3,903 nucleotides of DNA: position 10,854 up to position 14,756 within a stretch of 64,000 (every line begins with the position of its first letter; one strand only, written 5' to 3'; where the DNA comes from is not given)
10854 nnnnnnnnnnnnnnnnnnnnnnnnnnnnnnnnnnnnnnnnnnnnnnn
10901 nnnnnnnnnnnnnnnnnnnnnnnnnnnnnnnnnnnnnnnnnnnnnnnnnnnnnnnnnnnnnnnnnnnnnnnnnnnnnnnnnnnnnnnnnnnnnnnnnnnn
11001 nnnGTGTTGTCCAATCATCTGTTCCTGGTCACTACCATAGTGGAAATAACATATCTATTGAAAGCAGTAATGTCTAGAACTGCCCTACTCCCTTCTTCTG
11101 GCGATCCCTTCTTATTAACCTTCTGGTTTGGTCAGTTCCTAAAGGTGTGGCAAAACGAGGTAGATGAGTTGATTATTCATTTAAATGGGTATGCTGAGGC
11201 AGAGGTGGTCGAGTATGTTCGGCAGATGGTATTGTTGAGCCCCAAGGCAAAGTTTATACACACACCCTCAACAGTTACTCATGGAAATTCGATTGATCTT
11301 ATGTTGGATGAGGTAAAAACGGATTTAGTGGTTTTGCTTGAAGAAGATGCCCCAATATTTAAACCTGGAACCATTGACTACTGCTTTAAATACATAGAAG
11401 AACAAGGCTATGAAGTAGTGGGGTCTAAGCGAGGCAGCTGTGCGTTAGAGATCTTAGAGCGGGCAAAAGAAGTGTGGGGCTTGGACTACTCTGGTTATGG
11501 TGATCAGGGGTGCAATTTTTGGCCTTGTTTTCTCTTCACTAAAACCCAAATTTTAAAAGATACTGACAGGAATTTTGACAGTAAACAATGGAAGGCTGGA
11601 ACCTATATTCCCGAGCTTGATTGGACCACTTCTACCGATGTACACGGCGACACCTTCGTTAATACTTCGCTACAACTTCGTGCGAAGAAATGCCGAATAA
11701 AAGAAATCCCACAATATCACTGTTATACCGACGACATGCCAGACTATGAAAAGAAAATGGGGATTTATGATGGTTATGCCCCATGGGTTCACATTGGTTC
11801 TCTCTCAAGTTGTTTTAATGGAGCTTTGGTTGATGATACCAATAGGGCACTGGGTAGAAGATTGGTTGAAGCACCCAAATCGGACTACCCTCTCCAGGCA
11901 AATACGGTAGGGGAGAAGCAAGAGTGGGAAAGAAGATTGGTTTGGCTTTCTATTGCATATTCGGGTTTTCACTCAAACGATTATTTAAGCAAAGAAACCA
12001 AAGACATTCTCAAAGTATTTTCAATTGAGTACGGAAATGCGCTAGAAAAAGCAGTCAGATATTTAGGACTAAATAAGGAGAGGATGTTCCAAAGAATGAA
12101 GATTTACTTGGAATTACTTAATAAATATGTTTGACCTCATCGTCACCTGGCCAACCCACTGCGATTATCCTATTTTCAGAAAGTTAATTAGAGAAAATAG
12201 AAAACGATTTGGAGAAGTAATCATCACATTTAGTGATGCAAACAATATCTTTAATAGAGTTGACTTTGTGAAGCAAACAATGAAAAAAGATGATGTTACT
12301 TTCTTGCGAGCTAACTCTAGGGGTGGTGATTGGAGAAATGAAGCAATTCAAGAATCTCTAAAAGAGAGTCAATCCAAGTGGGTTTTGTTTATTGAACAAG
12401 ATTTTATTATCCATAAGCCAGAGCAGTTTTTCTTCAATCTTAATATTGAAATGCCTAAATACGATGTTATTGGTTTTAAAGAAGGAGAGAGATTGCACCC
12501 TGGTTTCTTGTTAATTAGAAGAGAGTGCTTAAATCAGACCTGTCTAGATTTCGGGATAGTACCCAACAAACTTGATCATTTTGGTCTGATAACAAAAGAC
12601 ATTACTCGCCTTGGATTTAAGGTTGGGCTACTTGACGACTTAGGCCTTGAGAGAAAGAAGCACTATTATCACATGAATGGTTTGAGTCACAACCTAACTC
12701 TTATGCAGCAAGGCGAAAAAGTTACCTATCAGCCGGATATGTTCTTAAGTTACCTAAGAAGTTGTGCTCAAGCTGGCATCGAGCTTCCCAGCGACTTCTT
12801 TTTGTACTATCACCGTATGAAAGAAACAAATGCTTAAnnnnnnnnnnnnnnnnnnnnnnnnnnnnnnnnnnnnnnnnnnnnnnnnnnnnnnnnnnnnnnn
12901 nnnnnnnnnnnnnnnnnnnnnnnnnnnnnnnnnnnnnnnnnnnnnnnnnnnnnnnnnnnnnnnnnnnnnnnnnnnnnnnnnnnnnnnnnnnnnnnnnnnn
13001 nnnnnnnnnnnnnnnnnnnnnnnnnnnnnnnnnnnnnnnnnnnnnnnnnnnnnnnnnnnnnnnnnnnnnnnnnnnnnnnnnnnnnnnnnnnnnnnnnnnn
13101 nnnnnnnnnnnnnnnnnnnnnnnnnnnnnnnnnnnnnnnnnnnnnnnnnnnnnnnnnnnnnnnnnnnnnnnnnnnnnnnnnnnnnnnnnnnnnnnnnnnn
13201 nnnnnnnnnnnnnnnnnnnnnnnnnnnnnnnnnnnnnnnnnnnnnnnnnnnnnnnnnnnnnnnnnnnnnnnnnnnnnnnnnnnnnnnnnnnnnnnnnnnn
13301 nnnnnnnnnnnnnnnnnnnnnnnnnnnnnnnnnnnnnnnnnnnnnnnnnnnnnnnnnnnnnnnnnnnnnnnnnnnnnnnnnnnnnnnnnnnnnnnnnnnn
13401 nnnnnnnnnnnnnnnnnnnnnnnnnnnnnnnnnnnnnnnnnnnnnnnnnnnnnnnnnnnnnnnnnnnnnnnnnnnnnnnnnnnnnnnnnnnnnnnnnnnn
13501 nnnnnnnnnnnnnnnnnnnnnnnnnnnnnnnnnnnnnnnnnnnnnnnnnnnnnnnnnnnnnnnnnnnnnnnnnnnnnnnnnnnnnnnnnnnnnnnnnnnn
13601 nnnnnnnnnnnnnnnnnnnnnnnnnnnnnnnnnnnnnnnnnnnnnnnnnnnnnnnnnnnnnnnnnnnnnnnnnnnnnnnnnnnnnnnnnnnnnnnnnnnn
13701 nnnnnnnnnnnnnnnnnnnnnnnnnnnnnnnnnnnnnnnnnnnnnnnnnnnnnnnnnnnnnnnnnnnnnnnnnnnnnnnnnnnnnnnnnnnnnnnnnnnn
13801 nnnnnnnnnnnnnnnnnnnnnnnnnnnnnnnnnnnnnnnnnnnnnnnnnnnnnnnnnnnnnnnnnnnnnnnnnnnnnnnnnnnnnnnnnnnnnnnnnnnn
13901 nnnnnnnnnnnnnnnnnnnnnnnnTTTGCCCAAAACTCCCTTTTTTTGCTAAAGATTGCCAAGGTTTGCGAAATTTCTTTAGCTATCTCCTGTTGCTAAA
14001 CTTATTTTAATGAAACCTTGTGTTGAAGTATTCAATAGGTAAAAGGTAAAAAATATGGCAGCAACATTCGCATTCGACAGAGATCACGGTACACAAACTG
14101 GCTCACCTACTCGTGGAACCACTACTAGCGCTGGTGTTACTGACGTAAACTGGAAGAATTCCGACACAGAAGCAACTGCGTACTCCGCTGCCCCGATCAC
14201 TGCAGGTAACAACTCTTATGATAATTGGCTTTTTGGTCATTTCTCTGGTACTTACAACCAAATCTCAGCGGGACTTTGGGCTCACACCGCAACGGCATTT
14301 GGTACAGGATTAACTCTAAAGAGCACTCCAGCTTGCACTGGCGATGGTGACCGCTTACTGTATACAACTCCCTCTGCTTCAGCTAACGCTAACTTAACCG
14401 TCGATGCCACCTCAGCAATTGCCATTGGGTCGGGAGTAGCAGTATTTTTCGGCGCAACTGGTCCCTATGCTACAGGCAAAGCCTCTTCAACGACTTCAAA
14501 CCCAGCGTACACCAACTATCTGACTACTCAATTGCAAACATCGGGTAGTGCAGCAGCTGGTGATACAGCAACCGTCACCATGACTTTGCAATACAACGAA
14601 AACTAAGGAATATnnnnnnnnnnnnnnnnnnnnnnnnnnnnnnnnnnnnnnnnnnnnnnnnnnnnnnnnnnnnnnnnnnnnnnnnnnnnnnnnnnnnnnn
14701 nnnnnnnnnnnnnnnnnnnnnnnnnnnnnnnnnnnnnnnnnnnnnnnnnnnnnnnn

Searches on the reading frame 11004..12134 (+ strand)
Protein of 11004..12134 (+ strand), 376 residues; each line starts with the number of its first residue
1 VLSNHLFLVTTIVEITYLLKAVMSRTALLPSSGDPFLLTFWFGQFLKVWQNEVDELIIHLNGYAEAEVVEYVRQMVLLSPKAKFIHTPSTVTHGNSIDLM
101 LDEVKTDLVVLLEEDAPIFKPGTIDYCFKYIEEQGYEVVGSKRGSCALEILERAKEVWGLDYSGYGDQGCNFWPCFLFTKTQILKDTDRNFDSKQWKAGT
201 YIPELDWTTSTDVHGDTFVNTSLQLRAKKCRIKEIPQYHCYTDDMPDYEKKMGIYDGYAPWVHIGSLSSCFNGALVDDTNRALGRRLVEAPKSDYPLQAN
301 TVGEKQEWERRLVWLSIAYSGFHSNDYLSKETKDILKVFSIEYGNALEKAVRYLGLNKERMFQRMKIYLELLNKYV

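Call 28: search_protein_families(library=pfam, proteins=[window:11004-12134:+], max_evalue=1)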
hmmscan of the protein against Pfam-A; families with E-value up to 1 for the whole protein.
window:11004-12134:+ (376 aa): 2 families
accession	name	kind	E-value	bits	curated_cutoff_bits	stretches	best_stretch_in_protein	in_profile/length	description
PF00535.33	Glycos_transf_2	-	0.0025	18.2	23.3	1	52-155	26-127/168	Glycosyl transferase family 2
PF13641.12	Glyco_tranf_2_3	-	0.054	13.9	27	1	64-143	40-123/230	Glycosyltransferase like family 2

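Call 78: search_protein_families(library=ncbifam, proteins=[window:11004-12134:+], max_evalue=0.01)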
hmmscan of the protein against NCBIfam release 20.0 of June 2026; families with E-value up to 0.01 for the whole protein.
window:11004-12134:+ (376 aa): 0 families

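Call 92: search_protein_families(library=phrogs, proteins=[window:11004-12134:+], max_evalue=0.001)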
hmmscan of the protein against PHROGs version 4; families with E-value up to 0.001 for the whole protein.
window:11004-12134:+ (376 aa): 0 families

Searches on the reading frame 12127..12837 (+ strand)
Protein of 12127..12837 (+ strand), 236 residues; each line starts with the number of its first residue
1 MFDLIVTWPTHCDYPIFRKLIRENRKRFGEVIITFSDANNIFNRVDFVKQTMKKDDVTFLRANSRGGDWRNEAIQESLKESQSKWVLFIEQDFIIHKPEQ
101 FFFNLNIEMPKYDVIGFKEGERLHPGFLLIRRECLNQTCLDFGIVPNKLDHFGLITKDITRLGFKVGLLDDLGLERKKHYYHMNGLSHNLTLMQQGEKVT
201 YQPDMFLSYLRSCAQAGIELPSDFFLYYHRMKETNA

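Call 28: search_protein_families(library=pfam, proteins=[window:12127-12837:+], max_evalue=1)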
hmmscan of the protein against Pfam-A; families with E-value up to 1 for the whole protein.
window:12127-12837:+ (236 aa): 1 family
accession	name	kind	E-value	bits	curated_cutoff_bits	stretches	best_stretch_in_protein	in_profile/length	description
PF22177.2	PBP1_XylR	-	0.22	12.3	27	1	73-98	19-44/98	XylR N-terminal domain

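Call 78: search_protein_families(library=ncbifam, proteins=[window:12127-12837:+], max_evalue=0.01)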
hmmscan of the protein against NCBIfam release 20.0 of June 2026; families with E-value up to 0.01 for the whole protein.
window:12127-12837:+ (236 aa): 0 families

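Call 92: search_protein_families(library=phrogs, proteins=[window:12127-12837:+], max_evalue=0.001)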
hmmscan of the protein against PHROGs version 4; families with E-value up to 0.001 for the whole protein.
window:12127-12837:+ (236 aa): 0 families

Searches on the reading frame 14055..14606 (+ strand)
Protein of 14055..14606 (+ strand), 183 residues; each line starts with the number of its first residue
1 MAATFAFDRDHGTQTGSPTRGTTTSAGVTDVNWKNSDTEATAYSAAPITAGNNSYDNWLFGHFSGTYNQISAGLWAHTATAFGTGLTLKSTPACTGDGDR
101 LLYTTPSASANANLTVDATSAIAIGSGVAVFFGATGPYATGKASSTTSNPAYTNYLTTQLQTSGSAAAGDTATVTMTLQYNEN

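Call 7: search_protein_families(library=phrogs, proteins=[window:14055-14606:+], max_evalue=0.01)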
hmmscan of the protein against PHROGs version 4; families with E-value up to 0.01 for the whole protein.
window:14055-14606:+ (183 aa): 0 families

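Call 8: search_protein_families(library=pfam, proteins=[window:14055-14606:+], max_evalue=0.01)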
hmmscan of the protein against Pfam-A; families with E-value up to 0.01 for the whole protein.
window:14055-14606:+ (183 aa): 0 families

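Call 28: search_protein_families(library=pfam, proteins=[window:14055-14606:+], max_evalue=1)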
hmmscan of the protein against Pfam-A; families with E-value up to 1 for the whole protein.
window:14055-14606:+ (183 aa): 0 families

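Call 55: find_homologous_proteins(query=window:14055-14606:+, max_evalue=0.001)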
Query window:14055-14606:+ (183 aa): 1521 proteins with E <= 0.001 among 2005 candidates; the best 120 are listed.
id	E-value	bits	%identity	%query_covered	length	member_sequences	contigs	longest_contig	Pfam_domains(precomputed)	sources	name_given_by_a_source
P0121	1.2e-109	382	100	100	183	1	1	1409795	-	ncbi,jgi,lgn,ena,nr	ncbi:MAG TPA: hypothetical protein VD999_05750 [Vitreimonas sp.]|nr:hypothetical protein [Vitreimona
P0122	2.1e-103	361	95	100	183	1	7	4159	-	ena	-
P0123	9.3e-98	343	90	100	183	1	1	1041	-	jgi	jgi:hypothetical protein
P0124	1.9e-97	342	89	100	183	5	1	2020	-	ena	-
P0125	4.1e-97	341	90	100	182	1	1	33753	-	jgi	jgi:hypothetical protein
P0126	4.5e-97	341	89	100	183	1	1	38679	-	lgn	-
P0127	7.9e-97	340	90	100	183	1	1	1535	-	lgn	-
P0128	1.9e-96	339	90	100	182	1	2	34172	-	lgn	-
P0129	3.8e-96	338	89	100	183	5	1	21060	-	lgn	-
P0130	7.7e-96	337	89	100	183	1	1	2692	-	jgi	jgi:hypothetical protein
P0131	9.2e-96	336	89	100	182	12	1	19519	-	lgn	-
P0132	2.5e-95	335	86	100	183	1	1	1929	-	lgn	-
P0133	3.3e-95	335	88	100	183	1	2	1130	-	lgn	-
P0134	4.4e-95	334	88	100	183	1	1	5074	-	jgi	jgi:hypothetical protein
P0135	4.8e-95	334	90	100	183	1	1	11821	-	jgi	-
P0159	9.2e-92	323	86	100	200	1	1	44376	-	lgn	-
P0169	6.3e-91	321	83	100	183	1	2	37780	-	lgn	-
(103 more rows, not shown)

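Call 61: find_encoding_contigs(protein=P0159, flank=10000, max_places=1)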
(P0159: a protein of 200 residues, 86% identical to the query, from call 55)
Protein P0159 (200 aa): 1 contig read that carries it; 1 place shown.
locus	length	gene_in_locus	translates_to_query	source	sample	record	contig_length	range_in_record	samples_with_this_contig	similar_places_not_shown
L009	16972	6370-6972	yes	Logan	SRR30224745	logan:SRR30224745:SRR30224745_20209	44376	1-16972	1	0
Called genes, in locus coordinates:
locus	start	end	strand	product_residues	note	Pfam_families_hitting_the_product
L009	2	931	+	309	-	?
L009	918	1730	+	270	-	PF04233:Phage_Mu_F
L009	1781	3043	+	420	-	PF10123:Mu-like_Pro_N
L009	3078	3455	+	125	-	PF09956:Phage_cement_2 (weak)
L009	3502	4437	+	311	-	-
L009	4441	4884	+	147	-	-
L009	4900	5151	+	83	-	PF23843:DUF7210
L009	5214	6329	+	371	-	-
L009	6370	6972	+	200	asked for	-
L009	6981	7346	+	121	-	-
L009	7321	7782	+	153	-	-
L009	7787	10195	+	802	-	-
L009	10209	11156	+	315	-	-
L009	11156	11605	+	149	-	-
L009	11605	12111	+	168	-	-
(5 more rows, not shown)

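Call 62: find_encoding_contigs(protein=P0169, flank=10000, max_places=1)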
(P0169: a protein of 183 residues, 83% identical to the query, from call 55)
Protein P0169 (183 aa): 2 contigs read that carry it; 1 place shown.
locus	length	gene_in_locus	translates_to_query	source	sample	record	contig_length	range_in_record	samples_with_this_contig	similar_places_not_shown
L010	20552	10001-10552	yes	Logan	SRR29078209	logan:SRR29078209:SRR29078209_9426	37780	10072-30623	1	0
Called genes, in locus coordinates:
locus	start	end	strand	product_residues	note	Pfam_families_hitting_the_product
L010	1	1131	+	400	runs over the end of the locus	PF13524:Glyco_trans_1_2 (faint), PF00534:Glycos_transf_1, PF13692:Glyco_trans_1_4, PF20706:GT4-conflict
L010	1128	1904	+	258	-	-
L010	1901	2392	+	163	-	PF02661:Fic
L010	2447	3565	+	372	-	PF13692:Glyco_trans_1_4, PF00534:Glycos_transf_1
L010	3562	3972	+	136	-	-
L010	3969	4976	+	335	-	-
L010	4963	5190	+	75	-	-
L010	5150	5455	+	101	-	PF00166:Cpn10 (weak)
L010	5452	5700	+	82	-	-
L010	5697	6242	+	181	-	PF04989:RMNT_CmcI, PF13578:Methyltransf_24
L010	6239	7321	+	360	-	-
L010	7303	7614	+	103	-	-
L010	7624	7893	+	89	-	-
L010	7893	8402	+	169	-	-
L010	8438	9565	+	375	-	PF08924:Rv2525c_GlyHyd-like, PF01476:LysM (weak), PF23457:LysM2_NFP (faint), PF01476:LysM (weak)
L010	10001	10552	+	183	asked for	-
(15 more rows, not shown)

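Call 64: search_solved_structures(query=window:14055-14606:+, max_evalue=10, show_alignments=0)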
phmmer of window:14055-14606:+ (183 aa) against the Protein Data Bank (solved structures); distinct sequences matched with E-value up to 10: 31.
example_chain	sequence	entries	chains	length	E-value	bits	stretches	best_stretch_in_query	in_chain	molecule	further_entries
1ko2_A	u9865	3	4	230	0.35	14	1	69-110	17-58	VIM-2 metallo-beta-lactamase | Metallo-beta-lactamase VIM-2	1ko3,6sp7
4uwp_B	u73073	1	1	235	0.35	14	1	69-110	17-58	METALLO-BETA-LACTAMASE VIM-26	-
8y4i_A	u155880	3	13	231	0.35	14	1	69-110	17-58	Metal Beta-Lactamase VIM-2 | Metal-Beta-Lactamase VIM-2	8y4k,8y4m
5mxq_A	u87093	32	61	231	0.35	14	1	69-110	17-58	Beta-lactamase VIM-2 | Beta-lactamase class B VIM-2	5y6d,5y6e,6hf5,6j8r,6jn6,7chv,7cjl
5mxr_A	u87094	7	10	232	0.35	13.9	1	69-110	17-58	Beta-lactamase VIM-2 | Metallo-beta-lactamase VIM-2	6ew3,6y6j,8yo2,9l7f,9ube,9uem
5n4s_A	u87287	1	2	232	0.35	13.9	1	69-110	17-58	Beta-lactamase VIM-2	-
5n4t_A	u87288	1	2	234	0.36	13.9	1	69-110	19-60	Beta-lactamase VIM-2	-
4nq2_A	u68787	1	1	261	0.37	13.9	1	69-109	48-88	Beta-lactamase class B VIM-2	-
5lsc_A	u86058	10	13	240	0.37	13.9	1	69-110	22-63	Metallo-beta-lactamase VIM-2-like protein | Beta-lactamase class B VIM-2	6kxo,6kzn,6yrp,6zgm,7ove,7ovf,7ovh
7uyd_A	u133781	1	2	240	0.37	13.9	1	69-110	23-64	Metallo-beta-lactamase VIM-2-like protein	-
7afy_A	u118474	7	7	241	0.37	13.9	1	69-110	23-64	Beta-lactamase VIM-1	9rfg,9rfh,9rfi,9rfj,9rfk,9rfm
5mm9_A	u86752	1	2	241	0.38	13.9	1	69-110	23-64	Metallo-beta-lactamase VIM-17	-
2yz3_A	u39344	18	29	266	0.38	13.9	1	69-109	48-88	Metallo-beta-lactamase | BETA-LACTAMASE | Metallo-beta-lactamase VIM-2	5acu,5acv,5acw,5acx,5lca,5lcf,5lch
2whg_A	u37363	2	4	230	0.38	13.9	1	69-110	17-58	VIM-4 METALLO-BETA-LACTAMASE | BETA-LACTAMASE VIM-4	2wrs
4bz3_A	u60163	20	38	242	0.38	13.8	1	69-110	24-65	BETA-LACTAMASE VIM-2 | BETA-LACTAMASE CLASS B VIM-2 | BETA-LACTAMASE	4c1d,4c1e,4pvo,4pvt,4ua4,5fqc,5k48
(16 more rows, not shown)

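Call 78: search_protein_families(library=ncbifam, proteins=[window:14055-14606:+], max_evalue=0.01)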
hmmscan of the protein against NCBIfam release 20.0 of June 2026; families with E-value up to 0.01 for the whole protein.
window:14055-14606:+ (183 aa): 0 families

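Call 82: search_dna_similar(query=window:14055-14606:+, collection=phages, mode=protein, max_evalue=0.001, max_rows=20)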
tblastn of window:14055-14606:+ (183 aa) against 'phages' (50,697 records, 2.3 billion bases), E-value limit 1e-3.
No match.

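Call 84: find_related_loci(query=window:14055-14606:+, collection=viral_contigs, flank=10000)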
Query window:14055-14606:+ (183 aa) in viral_contigs; peptide patterns used: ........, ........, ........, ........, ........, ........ (x = any residue, [..] = any of these).
50 stretches matched a pattern; 42 encode a relative of the query (tblastn E <= 1e-3); 41 distinct loci.
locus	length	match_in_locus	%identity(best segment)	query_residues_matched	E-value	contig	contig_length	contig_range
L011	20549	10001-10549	91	1-183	2e-105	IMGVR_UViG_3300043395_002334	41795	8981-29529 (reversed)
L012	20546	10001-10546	87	1-183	4e-101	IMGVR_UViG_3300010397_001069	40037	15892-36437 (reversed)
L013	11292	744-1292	84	1-183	4e-95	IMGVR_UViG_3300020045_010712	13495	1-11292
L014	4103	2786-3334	81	1-183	3e-94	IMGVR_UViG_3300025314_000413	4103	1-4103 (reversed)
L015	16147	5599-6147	81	1-183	7e-94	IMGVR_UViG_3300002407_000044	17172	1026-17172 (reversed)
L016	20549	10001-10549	81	1-183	7e-94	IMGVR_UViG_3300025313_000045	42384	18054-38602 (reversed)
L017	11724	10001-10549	81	1-183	7e-94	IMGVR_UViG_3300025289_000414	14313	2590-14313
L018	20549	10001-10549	81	1-183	1e-93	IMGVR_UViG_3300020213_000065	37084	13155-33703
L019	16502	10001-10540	81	3-183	9e-92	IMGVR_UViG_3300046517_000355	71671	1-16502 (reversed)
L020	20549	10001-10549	77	1-183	1e-88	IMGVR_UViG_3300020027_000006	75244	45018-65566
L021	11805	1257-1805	79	1-183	2e-88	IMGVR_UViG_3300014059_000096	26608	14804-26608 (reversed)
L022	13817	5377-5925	82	1-183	2e-87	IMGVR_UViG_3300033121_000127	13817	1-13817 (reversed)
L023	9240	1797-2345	81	1-183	8e-87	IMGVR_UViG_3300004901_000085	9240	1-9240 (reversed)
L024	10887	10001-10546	76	1-183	4e-85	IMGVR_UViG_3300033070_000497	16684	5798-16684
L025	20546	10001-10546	76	1-183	4e-85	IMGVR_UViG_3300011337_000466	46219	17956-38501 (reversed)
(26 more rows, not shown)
